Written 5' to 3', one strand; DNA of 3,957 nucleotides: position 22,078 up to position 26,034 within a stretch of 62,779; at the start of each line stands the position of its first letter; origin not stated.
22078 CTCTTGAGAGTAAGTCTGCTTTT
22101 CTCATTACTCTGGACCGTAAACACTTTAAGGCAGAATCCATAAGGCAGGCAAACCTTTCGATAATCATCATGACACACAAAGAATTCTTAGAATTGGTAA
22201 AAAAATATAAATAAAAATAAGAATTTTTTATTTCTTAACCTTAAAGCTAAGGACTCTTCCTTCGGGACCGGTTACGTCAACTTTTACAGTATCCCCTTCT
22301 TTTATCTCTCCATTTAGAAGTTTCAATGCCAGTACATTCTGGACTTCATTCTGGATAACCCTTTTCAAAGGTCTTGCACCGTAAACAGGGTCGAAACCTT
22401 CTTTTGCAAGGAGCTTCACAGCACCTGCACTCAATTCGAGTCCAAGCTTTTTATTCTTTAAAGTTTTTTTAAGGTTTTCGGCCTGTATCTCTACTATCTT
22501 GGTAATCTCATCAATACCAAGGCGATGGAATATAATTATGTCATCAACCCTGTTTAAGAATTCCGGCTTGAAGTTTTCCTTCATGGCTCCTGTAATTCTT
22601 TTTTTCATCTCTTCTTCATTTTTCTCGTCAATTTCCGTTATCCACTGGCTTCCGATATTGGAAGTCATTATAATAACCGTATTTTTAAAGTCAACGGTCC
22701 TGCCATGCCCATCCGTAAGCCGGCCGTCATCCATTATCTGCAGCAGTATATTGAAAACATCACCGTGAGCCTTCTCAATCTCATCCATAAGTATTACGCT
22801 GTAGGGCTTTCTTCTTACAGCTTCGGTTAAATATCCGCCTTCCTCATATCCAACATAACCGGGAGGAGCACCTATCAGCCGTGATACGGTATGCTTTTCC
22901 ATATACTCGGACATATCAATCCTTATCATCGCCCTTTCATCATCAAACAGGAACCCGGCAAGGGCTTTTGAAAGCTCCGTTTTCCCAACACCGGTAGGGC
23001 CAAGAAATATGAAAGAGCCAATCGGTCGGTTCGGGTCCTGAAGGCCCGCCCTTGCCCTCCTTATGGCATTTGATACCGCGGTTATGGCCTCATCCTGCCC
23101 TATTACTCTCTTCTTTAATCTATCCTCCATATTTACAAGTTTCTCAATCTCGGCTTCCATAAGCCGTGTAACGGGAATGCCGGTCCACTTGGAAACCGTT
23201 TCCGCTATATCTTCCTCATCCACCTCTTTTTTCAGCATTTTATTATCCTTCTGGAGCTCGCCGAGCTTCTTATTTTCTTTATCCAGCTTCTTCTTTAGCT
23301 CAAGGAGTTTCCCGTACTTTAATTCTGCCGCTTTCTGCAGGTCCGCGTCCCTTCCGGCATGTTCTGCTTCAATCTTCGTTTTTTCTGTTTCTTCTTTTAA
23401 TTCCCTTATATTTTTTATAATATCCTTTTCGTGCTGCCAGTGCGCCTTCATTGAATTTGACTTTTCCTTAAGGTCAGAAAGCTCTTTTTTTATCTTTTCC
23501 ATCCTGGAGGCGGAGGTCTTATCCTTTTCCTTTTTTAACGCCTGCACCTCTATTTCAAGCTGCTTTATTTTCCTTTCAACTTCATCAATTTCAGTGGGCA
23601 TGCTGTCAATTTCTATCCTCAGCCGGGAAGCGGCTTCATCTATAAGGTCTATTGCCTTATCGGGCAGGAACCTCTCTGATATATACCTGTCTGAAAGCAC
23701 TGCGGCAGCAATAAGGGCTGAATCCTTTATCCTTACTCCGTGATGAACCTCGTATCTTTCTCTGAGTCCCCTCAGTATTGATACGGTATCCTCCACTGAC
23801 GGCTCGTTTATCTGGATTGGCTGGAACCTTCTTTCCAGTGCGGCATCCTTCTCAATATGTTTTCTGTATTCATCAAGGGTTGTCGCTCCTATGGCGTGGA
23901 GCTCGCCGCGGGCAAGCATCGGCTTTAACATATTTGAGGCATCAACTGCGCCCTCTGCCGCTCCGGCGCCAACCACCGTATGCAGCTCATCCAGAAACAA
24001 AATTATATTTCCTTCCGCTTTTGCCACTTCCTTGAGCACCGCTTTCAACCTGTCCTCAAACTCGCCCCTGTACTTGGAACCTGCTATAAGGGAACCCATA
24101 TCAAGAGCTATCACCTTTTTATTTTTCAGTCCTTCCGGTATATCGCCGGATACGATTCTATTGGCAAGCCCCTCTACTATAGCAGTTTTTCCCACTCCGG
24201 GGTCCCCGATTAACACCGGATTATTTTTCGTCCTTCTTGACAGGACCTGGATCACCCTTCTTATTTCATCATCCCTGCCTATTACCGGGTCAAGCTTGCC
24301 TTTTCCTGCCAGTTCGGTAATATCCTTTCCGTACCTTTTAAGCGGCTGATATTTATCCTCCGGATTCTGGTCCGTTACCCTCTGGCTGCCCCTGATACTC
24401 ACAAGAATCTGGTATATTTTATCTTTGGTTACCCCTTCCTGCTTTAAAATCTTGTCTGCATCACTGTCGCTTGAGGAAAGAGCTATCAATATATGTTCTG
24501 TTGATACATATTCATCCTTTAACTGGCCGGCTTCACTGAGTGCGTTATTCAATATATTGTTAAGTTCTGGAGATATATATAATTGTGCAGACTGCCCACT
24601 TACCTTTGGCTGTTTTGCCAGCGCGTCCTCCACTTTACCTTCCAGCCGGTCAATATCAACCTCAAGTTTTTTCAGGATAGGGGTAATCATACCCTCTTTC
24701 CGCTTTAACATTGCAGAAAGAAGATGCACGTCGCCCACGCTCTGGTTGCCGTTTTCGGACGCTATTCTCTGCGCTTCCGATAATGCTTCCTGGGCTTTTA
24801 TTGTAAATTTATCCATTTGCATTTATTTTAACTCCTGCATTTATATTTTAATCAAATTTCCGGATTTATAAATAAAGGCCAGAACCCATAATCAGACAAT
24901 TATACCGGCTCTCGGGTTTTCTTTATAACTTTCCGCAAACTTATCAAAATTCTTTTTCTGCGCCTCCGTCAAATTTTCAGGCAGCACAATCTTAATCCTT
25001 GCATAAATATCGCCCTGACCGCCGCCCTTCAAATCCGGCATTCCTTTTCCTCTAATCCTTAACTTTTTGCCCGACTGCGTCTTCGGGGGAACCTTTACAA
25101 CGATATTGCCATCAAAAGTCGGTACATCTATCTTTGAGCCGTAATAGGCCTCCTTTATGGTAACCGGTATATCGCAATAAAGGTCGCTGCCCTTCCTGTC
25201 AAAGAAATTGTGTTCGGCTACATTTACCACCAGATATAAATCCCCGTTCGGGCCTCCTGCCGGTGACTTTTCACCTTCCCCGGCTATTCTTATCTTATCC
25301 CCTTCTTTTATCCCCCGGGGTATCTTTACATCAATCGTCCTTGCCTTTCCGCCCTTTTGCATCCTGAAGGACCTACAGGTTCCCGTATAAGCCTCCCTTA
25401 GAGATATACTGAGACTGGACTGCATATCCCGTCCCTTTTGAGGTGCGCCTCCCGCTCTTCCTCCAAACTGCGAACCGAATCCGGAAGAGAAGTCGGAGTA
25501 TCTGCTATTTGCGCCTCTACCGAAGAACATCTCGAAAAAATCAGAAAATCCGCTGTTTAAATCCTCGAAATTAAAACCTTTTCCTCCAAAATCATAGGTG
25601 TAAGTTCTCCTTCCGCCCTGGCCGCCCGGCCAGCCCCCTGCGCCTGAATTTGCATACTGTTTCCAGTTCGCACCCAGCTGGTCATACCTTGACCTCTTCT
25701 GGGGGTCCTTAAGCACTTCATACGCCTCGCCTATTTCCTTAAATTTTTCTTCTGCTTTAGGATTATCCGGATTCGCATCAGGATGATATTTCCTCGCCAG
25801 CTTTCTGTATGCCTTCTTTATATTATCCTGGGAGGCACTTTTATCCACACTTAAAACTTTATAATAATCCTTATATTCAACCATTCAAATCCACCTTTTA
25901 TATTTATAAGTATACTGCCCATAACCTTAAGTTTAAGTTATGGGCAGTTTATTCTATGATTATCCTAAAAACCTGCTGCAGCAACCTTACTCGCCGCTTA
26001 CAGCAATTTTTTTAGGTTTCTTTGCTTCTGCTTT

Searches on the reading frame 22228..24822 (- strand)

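Call 65: search_protein_families(library=pfam, proteins=[window:22228-24822:-], max_evalue=0.00001)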
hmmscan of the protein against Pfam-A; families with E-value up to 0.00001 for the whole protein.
window:22228-24822:- (864 aa): 10 families
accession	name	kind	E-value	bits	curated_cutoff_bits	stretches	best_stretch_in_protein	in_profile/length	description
PF07724.20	AAA_2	-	1.9e-74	249.7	27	1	599-762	1-166/166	AAA domain (Cdc48 subfamily)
PF17871.7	AAA_lid_9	-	3.7e-35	120.4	22.8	1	342-444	1-103/104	AAA lid domain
PF10431.15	ClpB_D2-small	-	1.8e-26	92.5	21.9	1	768-848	1-81/81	C-terminal, D2-small domain, of ClpB protein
PF00004.35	AAA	-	3.2e-25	89.5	21.2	2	203-316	2-110/131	ATPase family associated with various cellular activities (AAA)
PF02861.25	Clp_N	-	7.8e-25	87.2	20.7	2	94-145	1-53/53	Clp amino terminal domain, pathogenicity island component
PF07728.20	AAA_5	-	2.7e-17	63.5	22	1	604-725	2-125/139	AAA domain (dynein-related subfamily)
PF13191.12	AAA_16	-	5.7e-12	46.9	32.6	1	180-225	2-50/167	AAA ATPase domain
PF13401.12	AAA_22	-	6.8e-09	36.6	27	0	603-699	7-110/130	AAA domain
PF00158.32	Sigma54_activat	-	2.1e-06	28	20.2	0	602-721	23-142/168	Sigma-54 interaction domain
PF20720.3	nSTAND3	-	4.1e-06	27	27.2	0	190-225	10-43/155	Novel STAND NTPase 3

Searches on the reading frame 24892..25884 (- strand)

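Call 65: search_protein_families(library=pfam, proteins=[window:24892-25884:-], max_evalue=0.00001)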
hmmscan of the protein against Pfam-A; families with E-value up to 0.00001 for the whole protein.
window:24892-25884:- (330 aa): 2 families
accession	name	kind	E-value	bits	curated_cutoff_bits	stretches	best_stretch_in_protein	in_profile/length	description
PF01556.23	DnaJ_C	-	1.4e-49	168.5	26.6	1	155-302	2-152/152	DnaJ C terminal domain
PF00226.36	DnaJ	-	3.6e-29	101.1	27.8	1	6-68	1-63/63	DnaJ domain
